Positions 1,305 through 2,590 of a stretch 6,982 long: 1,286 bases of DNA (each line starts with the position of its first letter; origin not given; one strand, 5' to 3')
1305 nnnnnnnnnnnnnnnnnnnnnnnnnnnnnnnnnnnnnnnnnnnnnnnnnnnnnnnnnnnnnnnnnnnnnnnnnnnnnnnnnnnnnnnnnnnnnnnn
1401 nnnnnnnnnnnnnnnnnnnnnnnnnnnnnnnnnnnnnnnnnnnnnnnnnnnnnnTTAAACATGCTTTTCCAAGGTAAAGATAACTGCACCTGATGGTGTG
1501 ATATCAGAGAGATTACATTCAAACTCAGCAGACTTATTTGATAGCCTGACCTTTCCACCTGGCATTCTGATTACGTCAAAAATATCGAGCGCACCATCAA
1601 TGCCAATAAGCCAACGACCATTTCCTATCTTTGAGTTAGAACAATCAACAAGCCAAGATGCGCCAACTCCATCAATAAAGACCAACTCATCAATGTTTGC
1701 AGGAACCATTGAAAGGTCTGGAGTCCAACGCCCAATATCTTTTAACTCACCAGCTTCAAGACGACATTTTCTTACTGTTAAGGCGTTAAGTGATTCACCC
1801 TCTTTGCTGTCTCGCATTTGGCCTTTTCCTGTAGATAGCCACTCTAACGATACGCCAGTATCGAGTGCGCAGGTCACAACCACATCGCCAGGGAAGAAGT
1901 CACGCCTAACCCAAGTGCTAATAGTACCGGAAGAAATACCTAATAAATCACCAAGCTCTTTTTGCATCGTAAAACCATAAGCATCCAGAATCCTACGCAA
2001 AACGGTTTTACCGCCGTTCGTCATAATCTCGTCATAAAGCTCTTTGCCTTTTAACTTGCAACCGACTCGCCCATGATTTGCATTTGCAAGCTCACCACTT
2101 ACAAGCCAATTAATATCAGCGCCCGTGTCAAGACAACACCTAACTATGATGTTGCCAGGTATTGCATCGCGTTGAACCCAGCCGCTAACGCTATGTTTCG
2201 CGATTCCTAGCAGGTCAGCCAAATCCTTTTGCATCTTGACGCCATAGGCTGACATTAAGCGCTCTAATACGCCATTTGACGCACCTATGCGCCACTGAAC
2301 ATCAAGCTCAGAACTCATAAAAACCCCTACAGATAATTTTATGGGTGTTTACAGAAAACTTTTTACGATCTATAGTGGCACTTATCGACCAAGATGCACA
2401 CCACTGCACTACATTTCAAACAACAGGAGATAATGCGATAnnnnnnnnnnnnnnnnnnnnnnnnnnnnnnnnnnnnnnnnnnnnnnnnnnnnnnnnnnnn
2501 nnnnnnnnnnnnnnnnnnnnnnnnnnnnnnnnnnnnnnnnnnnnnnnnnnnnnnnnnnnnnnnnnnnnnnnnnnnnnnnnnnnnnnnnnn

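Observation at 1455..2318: CI-type repressor carries a tandem internal duplication of its HTH DNA-binding domain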

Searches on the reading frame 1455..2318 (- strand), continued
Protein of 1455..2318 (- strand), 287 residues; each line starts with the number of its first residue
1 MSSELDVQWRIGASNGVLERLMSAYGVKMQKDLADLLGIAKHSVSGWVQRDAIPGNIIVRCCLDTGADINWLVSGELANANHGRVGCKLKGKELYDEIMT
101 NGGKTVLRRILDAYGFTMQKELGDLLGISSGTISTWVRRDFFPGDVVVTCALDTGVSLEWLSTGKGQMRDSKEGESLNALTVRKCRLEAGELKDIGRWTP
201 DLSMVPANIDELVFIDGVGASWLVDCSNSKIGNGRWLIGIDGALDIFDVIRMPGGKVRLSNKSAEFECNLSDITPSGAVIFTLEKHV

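Call 52: predict_structure(alignment_id=A2)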
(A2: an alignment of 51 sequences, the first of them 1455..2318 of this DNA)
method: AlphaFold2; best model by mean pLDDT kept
length: 287 residues; sequences in the alignment: 51
mean_pLDDT: 75.8   pTM: 0.44
mean pLDDT of the five models: 75.8, 75.3, 74.5, 73.9, 73.1
residues with pLDDT >= 90: 44; 70-90: 170; 50-70: 48; < 50: 25
segments of 3 or more residues with pLDDT < 50: 1-7, 78-87, 171-177
pLDDT, mean of each block of 10 residues (from residue 1): 41 74 80 82 80 80 73 61 45 65 78 81 83 81 74 69 60 46 88 88 72 87 85 90 91 90 89 90 74
secondary structure, 60 per line:
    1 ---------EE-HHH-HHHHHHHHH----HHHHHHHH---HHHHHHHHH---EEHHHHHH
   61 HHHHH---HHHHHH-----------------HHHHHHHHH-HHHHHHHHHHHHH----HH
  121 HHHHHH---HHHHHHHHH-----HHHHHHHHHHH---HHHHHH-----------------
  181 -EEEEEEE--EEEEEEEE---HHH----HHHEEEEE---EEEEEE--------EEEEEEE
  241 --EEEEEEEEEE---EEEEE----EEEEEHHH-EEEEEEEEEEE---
elements in order: H17-25 H30-37 H41-49 H55-65 H69-74 H92-100 H102-114 H119-126 H130-138 H144-154 H158-163 E182-188 E191-198 E212-216 E220-225 E234-240 E243-252 E256-260 E265-269 E274-284

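Call 62: search_protein_families(library=pfam, proteins=[P0213, P0253, P0254, P0249, P0178, P0190, P0195, P0224, P0133, P0135], max_evalue=0.00001)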
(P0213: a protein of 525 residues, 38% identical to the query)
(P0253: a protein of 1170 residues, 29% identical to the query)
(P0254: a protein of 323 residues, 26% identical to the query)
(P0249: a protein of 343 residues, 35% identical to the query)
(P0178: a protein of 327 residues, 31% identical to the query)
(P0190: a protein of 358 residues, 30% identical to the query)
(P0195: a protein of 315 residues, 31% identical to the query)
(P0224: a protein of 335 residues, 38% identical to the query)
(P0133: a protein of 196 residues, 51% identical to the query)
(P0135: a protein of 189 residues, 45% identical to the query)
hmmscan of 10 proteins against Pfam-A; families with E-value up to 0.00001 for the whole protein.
P0213 (525 aa): 50 families (the best 25 are shown)
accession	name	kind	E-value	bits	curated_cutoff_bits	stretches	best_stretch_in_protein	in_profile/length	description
PF01381.28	HTH_3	-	5e-98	321.5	23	7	215-258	1-44/55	Helix-turn-helix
PF13560.12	HTH_31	-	2.6e-66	220.3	27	5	479-522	6-50/64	Helix-turn-helix domain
PF12844.13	HTH_19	-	8.9e-45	150.9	30.2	0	215-258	4-47/64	Helix-turn-helix domain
PF07022.19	Phage_CI_repr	-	2e-34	118.1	22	0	216-250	4-39/65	Bacteriophage CI repressor helix-turn-helix domain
PF13443.12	HTH_26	-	4.5e-29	100.9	22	0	215-258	2-46/63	Cro/C1-type HTH DNA-binding domain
PF13384.12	HTH_23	-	2.7e-28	97.4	24.6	0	217-243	12-37/50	Homeodomain-like domain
PF15943.11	YdaS_toxin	-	3.8e-26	91.1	30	0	489-518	10-40/65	Bacterial toxin YdaS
PF08279.18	HTH_11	-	1.2e-24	86.4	25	0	215-242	6-34/55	HTH domain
PF15731.11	MqsA_antitoxin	-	1.9e-23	83.5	30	0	58-119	50-111/131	Antitoxin component of bacterial toxin-antitoxin system, MqsA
PF08281.18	Sigma70_r4_2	-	2.2e-23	82.1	25.7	0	218-243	21-46/54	Sigma-70, region 4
PF20432.4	Xre-like-HTH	-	3.2e-23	82.2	25.8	0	75-108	8-41/63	Antitoxin Xre-like helix-turn-helix domain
PF01047.28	MarR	-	3.4e-23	81.7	24.6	0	481-507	11-37/59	MarR family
PF13744.12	HTH_37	-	6.1e-22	77.7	27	0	479-511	23-55/80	Helix-turn-helix domain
PF04545.22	Sigma70_r4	-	2.6e-21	75.3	24.1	0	217-244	14-41/50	Sigma-70, region 4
PF13518.12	HTH_28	-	5e-21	74.9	25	0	160-183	12-34/52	Helix-turn-helix domain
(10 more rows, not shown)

P0253 (1170 aa): 8 families
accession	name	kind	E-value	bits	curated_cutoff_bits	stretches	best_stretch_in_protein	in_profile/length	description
PF01381.28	HTH_3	-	1.6e-81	268.7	23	6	796-850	1-55/55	Helix-turn-helix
PF13560.12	HTH_31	-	4.2e-47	158.7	27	1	468-523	3-59/64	Helix-turn-helix domain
PF12844.13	HTH_19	-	2.9e-46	155.7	30.2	2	793-855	1-63/64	Helix-turn-helix domain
PF07022.19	Phage_CI_repr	-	5.7e-27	94.3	22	0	471-531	3-63/65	Bacteriophage CI repressor helix-turn-helix domain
PF13443.12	HTH_26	-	8.9e-19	67.9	22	0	795-847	1-54/63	Cro/C1-type HTH DNA-binding domain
PF13744.12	HTH_37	-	1.3e-12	47.8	27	0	795-821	22-48/80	Helix-turn-helix domain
PF13384.12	HTH_23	-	3e-10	40.1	24.6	0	315-340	15-40/50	Homeodomain-like domain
PF15943.11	YdaS_toxin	-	3.7e-08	33.5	30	0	806-832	10-37/65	Bacterial toxin YdaS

P0254 (323 aa): 2 families
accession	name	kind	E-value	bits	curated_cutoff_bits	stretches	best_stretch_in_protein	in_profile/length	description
PF07022.19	Phage_CI_repr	-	2.2e-29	102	22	2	13-74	2-63/65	Bacteriophage CI repressor helix-turn-helix domain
PF01381.28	HTH_3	-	1.9e-08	34.7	23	0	110-151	12-55/55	Helix-turn-helix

P0249 (343 aa): 10 families
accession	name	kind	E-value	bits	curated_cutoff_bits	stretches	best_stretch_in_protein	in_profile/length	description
PF01381.28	HTH_3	-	7.4e-44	148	23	3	101-155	1-55/55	Helix-turn-helix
PF12844.13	HTH_19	-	2.2e-36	124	30.2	3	4-66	1-63/64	Helix-turn-helix domain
PF13560.12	HTH_31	-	3.7e-20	72.4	27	0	4-48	3-48/64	Helix-turn-helix domain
PF15731.11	MqsA_antitoxin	-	6.1e-15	55.9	30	0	5-52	72-119/131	Antitoxin component of bacterial toxin-antitoxin system, MqsA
PF00717.28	Peptidase_S24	-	3.6e-11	43.2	23.3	1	245-335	33-116/116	Peptidase S24-like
PF07022.19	Phage_CI_repr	-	5.2e-08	33.5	22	0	100-162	2-64/65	Bacteriophage CI repressor helix-turn-helix domain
PF13443.12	HTH_26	-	5.4e-07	30.2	22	0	172-222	2-53/63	Cro/C1-type HTH DNA-binding domain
PF08965.17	Aca2_YdiL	-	1.3e-06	29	23.8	0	100-146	5-53/118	Aca2/YdiL-like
PF14590.12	DUF4447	-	1.8e-06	28.3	27.2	0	98-143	9-54/166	Domain of unknown function (DUF4447)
PF22495.2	HTH_92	-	3.3e-06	26.7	27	0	9-52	2-44/45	RsaL-like HTH domain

P0178 (327 aa): 2 families
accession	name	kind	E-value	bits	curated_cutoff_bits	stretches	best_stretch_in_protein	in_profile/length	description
PF07022.19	Phage_CI_repr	-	6.3e-33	113.4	22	2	122-185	2-65/65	Bacteriophage CI repressor helix-turn-helix domain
PF16452.10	Phage_CI_C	-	1e-06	29.3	27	1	248-321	27-100/101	Bacteriophage CI repressor C-terminal domain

P0190 (358 aa): 2 families
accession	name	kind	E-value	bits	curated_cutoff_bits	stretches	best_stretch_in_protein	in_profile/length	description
PF07022.19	Phage_CI_repr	-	7.8e-33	113.1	22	2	49-109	1-61/65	Bacteriophage CI repressor helix-turn-helix domain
PF16452.10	Phage_CI_C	-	7.9e-06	26.5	27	0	256-351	7-99/101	Bacteriophage CI repressor C-terminal domain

P0195 (315 aa): 1 family
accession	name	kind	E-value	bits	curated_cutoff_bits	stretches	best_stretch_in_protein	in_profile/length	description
PF07022.19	Phage_CI_repr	-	4.4e-34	117.1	22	2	121-181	3-63/65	Bacteriophage CI repressor helix-turn-helix domain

P0224 (335 aa): 3 families
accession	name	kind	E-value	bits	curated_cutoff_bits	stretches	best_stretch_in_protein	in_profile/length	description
PF07022.19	Phage_CI_repr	-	9.3e-31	106.4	22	2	4-64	3-63/65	Bacteriophage CI repressor helix-turn-helix domain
PF00717.28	Peptidase_S24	-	4.4e-14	52.6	23.3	1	204-325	1-113/116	Peptidase S24-like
PF01381.28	HTH_3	-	1.1e-06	29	23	0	14-58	10-55/55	Helix-turn-helix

P0133 (196 aa): 2 families
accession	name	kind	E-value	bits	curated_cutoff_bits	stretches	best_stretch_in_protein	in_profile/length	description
PF07022.19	Phage_CI_repr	-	5.1e-26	91.2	22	1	11-75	1-65/65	Bacteriophage CI repressor helix-turn-helix domain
PF16452.10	Phage_CI_C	-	2.1e-19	70.1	27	1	91-188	2-99/101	Bacteriophage CI repressor C-terminal domain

P0135 (189 aa): 2 families
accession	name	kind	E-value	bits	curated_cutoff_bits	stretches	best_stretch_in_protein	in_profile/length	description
PF07022.19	Phage_CI_repr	-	8.3e-25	87.3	22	1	9-71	2-64/65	Bacteriophage CI repressor helix-turn-helix domain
PF16452.10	Phage_CI_C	-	2.3e-18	66.7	27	1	88-183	5-100/101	Bacteriophage CI repressor C-terminal domain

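Call 63: fold_search(model_id=the predicted structure, library=pdb)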
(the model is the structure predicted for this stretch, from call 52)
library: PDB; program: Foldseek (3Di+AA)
matches with E <= 10: 1179; with E <= 0.001: 17
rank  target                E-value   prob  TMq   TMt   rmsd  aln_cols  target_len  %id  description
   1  2fjr_A                1.8e-16  1.00  0.35  0.52  14.5       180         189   29  Crystal Structure of Bacteriophage 186 (released 2006-06-13)
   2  7jvt_D                3.9e-12  1.00  0.36  0.50  14.0       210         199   18  Crystal structure of a lambda-186 hybrid repressor (released 2021-09-08)
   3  7jvt_C                6.9e-12  1.00  0.35  0.49  16.4       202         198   19  Crystal structure of a lambda-186 hybrid repressor (released 2021-09-08)
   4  2fkd_A                5.9e-10  1.00  0.35  0.86   1.7       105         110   24  Crystal Structure of the C-terminal domain of Bacteriophage 186 repressor (released 2006-06-13)
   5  3k2z_B                9.2e-06  1.00  0.30  0.43  15.6       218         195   14  Crystal structure of a LexA protein from Thermotoga maritima (released 2010-10-06)
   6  3k2z_A                1.4e-05  1.00  0.31  0.45  15.5       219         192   10  Crystal structure of a LexA protein from Thermotoga maritima (released 2010-10-06)
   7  1jhf_A                4.7e-05  1.00  0.29  0.39  16.1       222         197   14  LEXA G85D MUTANT (released 2001-09-19)
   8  8trg_I                1.0e-04  1.00  0.30  0.43  15.3       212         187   13  Structure of full-length LexA bound to a RecA filament (released 2023-11-15)
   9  3jsp_A                1.2e-04  1.00  0.29  0.40  16.0       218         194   14  Classic Protein With a New Twist: crystal structure of a LexA repressor DNA complex (released 2010-08-18)
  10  1jhh_A                1.2e-04  1.00  0.29  0.40  16.1       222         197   14  LEXA S119A MUTANT (released 2001-09-19)
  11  3jsp_B                1.6e-04  1.00  0.29  0.41  15.3       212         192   14  Classic Protein With a New Twist: crystal structure of a LexA repressor DNA complex (released 2010-08-18)
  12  7b5g_G                4.0e-04  1.00  0.29  0.59   3.9       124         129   16  Crystal structure of E.coli LexA in complex with nanobody NbSOS3(Nb14527) (released 2022-09-14)
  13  3bdn_A                5.6e-04  0.99  0.23  0.28  17.9       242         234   14  Crystal Structure of the Lambda Repressor (released 2008-04-15)
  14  1jhe_A                6.0e-04  1.00  0.29  0.59   4.2       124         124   14  LEXA L89P Q92W E152A K156A MUTANT (released 2001-09-19)
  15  8s7g_A                7.5e-04  1.00  0.27  0.52   4.7       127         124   15  Cryo-EM structure of Pseudomonas aeruginosa Recombinase A (RecA) in complex with LexAS125A mutant (released 2025-01-15)
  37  8b0v_A                6.0e-03  1.00  0.24  0.49   5.5       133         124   14  Crystal structure of C-terminal domain of Pseudomonas aeruginosa LexA G91D mutant (released 2024-03-27)
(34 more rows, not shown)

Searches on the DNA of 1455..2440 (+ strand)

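Call 71: search_dna_similar(query=window:1455-2440:+, collection=ecoli_genomes, mode=near, max_rows=8)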
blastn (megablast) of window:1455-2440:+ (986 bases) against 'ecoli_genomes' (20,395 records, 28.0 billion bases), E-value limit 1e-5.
Records with a match: 65; places in all: 65; records where one place covers at least 80% of the query: 42.
Genomes with a match: 65 of 5426; with a place that covers at least 80% of the query: 42. Places per genome that has any: lowest 1, median 1, highest 1. On chromosomes: 65 places; on plasmids: 0.
Best place of each record, by identity: 90-95% 8; 80-90% 57.
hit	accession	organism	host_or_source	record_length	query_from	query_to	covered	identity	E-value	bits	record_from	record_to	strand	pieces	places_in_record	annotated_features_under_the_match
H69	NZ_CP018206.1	Escherichia coli strain MRSN346647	Homo sapiens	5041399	1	986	100%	91.5%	0e+0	1356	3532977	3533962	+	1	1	phage repressor protein CI | hypothetical protein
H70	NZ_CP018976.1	Escherichia coli strain Ecol_545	Homo sapiens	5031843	59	986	94%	83.4%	0e+0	852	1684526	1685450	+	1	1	phage repressor protein CI | hypothetical protein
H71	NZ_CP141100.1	Escherichia coli strain KE40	Homo sapiens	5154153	59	986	94%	83.3%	0e+0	846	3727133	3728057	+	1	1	phage repressor protein CI | hypothetical protein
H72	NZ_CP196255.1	Escherichia coli strain ECE313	Homo sapiens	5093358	59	986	94%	83.3%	0e+0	846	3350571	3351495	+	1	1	phage repressor protein CI | hypothetical protein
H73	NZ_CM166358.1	Escherichia coli strain CH425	Homo sapiens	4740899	59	986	94%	83.3%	0e+0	846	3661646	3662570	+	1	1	phage repressor protein CI | hypothetical protein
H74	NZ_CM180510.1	Escherichia coli strain E1535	Homo sapiens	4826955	59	986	94%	83.3%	0e+0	846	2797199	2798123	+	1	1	phage repressor protein CI | hypothetical protein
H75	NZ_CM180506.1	Escherichia coli strain E1739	Homo sapiens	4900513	59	986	94%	83.3%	0e+0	846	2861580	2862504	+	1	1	phage repressor protein CI | hypothetical protein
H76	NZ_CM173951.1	Escherichia coli strain E66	Homo sapiens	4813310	59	986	94%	83.3%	0e+0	846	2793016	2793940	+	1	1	phage repressor protein CI | hypothetical protein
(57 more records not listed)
